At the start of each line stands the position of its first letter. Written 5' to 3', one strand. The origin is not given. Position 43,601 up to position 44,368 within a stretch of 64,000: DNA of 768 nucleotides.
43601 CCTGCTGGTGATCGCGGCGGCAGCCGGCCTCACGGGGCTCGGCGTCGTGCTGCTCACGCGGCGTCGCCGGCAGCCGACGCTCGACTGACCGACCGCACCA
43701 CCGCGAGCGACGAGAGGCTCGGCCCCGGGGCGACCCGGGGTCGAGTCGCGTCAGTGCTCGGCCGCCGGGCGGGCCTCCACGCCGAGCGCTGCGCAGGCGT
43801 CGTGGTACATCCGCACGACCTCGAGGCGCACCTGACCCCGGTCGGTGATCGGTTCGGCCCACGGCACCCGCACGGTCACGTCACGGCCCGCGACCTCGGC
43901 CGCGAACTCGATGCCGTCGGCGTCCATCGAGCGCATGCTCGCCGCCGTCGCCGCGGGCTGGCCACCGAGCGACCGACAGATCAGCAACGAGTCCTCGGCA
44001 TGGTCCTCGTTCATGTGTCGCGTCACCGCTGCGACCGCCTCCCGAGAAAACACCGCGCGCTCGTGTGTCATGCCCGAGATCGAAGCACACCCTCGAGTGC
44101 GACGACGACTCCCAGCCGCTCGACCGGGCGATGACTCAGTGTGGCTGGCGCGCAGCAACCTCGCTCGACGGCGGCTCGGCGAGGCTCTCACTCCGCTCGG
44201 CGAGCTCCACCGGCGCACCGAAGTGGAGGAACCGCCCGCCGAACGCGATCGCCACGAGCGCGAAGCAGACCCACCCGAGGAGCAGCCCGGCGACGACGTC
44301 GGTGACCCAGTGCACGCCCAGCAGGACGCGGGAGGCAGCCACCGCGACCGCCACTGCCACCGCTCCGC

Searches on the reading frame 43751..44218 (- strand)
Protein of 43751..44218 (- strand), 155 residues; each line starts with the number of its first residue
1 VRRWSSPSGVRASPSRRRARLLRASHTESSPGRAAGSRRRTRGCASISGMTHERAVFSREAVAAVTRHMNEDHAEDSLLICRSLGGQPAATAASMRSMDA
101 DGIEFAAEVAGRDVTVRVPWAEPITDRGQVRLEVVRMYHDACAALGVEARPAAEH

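Call 15: search_protein_families(library=pfam, proteins=[window:43751-44218:-], max_evalue=0.01)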
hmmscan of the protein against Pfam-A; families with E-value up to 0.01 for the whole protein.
window:43751-44218:- (155 aa): 1 family
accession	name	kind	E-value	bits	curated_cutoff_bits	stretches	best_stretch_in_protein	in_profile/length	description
PF10615.14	DUF2470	-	3.5e-21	76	22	1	64-137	3-77/77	Domain of unknown function (DUF2470)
